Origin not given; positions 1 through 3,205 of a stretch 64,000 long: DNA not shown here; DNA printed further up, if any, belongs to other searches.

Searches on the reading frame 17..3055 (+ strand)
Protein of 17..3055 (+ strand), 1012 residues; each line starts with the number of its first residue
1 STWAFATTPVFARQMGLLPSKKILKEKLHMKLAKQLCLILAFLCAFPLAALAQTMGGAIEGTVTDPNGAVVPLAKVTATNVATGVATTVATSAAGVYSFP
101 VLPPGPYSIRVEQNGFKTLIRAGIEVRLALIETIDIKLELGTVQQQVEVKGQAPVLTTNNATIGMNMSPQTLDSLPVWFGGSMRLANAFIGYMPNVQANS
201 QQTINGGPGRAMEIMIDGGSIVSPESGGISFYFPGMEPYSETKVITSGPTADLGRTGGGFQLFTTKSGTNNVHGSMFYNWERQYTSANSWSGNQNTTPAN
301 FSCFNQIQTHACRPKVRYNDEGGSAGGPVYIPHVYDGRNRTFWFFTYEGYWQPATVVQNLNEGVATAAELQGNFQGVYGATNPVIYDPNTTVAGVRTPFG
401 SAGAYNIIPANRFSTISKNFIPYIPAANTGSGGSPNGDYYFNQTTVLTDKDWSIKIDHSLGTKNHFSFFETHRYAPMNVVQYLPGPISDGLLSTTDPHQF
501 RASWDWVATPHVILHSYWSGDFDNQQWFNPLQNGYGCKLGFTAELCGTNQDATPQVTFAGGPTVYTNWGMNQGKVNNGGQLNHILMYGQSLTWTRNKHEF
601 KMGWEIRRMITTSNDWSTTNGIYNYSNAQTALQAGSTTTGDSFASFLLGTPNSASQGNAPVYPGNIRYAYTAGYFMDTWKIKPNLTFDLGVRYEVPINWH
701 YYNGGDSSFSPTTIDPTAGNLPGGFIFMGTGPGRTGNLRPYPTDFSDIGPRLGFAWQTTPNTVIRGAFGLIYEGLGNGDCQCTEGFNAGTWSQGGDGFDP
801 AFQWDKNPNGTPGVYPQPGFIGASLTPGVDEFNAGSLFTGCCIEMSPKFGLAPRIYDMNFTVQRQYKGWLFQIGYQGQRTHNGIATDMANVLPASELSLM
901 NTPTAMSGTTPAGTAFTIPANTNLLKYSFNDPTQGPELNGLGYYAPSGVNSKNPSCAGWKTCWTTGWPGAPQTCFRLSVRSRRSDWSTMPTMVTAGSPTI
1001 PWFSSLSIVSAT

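Call 26: search_protein_families(library=pfam, proteins=[window:17-3055:+], max_evalue=0.001)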
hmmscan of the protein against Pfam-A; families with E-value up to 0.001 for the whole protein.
window:17-3055:+ (1012 aa): 4 families
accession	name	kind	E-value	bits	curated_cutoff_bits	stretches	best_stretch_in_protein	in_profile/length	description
PF25183.1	OMP_b-brl_4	-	8.8e-95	319.2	30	1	264-907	1-575/838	Outer membrane beta barrel domain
PF13620.12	CarboxypepD_reg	-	3.4e-20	72.6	32.3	1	59-139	2-82/82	Carboxypeptidase regulatory-like domain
PF00593.30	TonB_dep_Rec_b-barrel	-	4.5e-05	23.9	27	1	522-773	24-242/436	TonB dependent receptor-like, beta-barrel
PF13715.12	CarbopepD_reg_2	-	5.3e-05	23.6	32.2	1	59-119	1-58/88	CarboxypepD_reg-like domain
